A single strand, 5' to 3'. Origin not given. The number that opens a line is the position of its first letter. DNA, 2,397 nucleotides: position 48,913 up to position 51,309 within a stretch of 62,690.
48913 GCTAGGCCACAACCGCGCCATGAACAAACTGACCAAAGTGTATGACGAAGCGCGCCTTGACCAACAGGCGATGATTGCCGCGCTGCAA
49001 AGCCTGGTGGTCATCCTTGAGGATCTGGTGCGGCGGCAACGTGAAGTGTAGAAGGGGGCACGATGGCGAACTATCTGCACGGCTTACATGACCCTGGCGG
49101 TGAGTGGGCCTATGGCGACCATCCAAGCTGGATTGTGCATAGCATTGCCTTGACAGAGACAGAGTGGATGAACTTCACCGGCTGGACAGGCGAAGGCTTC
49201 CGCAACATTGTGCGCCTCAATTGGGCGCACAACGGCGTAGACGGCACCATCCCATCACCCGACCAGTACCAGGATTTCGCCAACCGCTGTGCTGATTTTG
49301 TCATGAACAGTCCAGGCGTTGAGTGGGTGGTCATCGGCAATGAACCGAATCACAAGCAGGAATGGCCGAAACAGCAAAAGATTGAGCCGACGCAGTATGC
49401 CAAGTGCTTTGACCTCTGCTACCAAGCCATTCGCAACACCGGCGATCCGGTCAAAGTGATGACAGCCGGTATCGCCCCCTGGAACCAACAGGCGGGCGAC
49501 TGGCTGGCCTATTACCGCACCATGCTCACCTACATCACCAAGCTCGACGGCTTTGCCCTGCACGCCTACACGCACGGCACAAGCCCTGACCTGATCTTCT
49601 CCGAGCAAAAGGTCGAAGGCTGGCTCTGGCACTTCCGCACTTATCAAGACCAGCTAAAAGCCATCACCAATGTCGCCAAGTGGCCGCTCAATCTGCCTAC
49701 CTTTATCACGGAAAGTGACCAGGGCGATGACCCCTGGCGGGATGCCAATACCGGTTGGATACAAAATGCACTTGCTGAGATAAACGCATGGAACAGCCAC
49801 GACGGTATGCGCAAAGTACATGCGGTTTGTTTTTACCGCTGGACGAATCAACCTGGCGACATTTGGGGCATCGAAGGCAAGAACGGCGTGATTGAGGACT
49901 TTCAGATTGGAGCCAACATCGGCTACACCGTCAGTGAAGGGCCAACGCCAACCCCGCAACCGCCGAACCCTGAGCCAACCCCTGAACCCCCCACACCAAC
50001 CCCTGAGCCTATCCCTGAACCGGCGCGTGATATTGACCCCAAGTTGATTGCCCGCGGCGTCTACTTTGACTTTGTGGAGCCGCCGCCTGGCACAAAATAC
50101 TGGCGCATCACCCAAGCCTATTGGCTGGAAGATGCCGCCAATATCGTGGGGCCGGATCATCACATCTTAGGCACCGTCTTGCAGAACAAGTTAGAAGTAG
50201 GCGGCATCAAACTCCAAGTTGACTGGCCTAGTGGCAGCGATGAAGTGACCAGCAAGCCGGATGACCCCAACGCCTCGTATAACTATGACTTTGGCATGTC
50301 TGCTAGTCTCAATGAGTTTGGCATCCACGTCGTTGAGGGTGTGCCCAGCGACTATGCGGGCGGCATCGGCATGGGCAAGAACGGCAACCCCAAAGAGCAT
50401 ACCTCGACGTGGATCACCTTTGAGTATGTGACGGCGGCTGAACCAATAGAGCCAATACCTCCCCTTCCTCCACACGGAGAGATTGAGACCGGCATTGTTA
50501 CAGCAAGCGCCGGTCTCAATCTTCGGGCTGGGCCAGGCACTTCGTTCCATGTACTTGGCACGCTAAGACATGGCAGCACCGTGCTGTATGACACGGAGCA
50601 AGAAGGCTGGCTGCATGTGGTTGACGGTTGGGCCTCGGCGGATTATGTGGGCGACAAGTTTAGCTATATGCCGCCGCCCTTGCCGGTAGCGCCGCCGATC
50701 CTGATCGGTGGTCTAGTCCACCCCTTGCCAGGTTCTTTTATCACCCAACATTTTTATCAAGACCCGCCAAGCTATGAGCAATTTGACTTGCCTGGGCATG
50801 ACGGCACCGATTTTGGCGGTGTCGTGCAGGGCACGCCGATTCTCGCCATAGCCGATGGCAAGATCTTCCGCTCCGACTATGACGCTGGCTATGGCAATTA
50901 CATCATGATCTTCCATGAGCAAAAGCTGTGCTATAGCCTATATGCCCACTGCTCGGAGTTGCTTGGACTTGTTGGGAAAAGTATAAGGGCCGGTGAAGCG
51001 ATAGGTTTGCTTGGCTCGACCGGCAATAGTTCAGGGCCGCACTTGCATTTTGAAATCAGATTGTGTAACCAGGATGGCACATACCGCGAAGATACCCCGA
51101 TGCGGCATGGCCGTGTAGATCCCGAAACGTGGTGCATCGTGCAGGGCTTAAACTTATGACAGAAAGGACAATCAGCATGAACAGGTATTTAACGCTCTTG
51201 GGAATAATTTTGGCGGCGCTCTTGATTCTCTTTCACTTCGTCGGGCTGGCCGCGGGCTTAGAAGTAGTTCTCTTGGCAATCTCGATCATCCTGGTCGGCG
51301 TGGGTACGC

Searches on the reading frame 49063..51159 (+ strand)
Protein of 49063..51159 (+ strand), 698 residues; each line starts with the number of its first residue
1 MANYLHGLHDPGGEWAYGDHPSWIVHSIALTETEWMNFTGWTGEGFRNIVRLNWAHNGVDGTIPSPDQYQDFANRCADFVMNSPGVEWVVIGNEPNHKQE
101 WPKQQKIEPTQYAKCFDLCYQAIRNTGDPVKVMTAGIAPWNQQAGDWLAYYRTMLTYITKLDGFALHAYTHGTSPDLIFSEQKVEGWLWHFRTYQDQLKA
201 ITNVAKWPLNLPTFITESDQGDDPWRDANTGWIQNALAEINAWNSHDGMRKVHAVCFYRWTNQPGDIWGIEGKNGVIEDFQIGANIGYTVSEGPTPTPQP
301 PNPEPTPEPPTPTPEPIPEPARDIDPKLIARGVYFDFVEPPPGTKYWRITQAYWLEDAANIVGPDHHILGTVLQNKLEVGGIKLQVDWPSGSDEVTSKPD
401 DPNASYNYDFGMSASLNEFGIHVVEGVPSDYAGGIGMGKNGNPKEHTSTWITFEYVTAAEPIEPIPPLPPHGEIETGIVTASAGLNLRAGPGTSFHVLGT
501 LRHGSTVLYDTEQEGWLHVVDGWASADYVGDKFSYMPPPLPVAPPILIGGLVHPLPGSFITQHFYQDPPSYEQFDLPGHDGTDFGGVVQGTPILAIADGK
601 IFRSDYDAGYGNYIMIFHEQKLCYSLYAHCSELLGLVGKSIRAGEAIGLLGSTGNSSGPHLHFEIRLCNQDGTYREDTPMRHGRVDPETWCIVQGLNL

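Call 20: search_protein_families(library=phrogs, proteins=[window:49063-51159:+], max_evalue=0.001)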
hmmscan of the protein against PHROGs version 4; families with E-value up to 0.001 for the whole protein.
window:49063-51159:+ (698 aa): 25 families
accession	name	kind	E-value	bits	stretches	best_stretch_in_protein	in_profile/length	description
phrog_10030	-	tail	4.8e-18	64.9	1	577-670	1912-2010/2105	tail length tape measure protein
phrog_1067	-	head and packaging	9.9e-18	65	1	579-673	762-852/991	minor head protein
phrog_14988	-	other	7.2e-17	63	1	579-687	33-148/272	peptidase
phrog_6700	-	lysis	4.4e-16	58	1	570-669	2617-2715/2898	endolysin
phrog_16615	-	other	6.7e-16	59.2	1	579-667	419-506/529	peptidase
phrog_7767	-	other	4.8e-15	56.8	1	572-669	14-109/194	metallo-endopeptidase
phrog_28672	-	other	1.7e-13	51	1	579-668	288-376/397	metallo-endopeptidase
phrog_3084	-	lysis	3.5e-13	50.4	1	579-690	24-133/468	endolysin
phrog_21656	-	other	1.5e-12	47.4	1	579-669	637-733/1022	peptidase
phrog_4070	-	tail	3.1e-12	46.5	1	560-670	607-714/989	tail length tape measure protein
phrog_37190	-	other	1.2e-11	45.6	1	578-667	140-227/244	peptidase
phrog_11037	-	unknown function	1.2e-10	42.1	1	574-669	186-287/365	-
phrog_3578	-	lysis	1.4e-10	42.2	1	594-691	269-356/405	endolysin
phrog_880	-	lysis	3.9e-10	40.7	1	579-666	29-120/435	endolysin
phrog_13392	-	lysis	3.9e-09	37.5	1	606-693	84-171/308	endolysin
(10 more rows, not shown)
